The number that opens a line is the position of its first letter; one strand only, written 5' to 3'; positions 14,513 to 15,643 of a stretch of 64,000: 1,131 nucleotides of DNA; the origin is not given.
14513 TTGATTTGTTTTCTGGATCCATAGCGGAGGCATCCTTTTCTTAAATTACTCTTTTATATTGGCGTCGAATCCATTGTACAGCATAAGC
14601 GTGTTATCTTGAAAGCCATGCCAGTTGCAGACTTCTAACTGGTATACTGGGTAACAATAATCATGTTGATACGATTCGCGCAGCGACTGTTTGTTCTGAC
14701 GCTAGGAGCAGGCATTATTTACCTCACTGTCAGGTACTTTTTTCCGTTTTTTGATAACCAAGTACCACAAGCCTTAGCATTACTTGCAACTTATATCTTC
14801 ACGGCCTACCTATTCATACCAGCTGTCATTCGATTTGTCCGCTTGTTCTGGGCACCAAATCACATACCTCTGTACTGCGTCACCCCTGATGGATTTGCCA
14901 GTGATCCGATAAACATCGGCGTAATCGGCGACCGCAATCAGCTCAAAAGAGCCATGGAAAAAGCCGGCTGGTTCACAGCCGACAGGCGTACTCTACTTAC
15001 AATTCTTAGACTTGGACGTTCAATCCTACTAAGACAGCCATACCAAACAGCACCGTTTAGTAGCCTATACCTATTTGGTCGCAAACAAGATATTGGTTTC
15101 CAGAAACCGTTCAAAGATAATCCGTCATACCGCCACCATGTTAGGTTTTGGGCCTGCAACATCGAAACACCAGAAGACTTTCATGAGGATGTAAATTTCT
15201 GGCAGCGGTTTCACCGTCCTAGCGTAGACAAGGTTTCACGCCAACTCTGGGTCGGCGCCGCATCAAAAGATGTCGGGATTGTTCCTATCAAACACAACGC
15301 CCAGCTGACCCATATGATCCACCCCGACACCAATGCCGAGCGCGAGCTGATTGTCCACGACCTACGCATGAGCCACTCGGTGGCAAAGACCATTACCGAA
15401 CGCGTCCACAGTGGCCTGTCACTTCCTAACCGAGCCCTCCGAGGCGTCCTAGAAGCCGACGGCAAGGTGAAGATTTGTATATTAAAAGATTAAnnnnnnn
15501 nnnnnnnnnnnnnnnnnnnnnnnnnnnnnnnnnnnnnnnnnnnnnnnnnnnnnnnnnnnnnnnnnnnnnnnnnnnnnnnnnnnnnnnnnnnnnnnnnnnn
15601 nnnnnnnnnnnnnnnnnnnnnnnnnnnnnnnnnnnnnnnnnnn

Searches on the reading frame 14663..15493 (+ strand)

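Call 73: search_protein_families(library=pfam, proteins=[window:14663-15493:+], max_evalue=0.0001)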
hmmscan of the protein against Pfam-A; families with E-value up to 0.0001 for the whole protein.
window:14663-15493:+ (276 aa): 1 family
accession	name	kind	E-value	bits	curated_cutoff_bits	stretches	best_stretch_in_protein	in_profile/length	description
PF14067.11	LssY_C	-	1.8e-44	152.1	25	1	68-243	4-162/188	LssY C-terminus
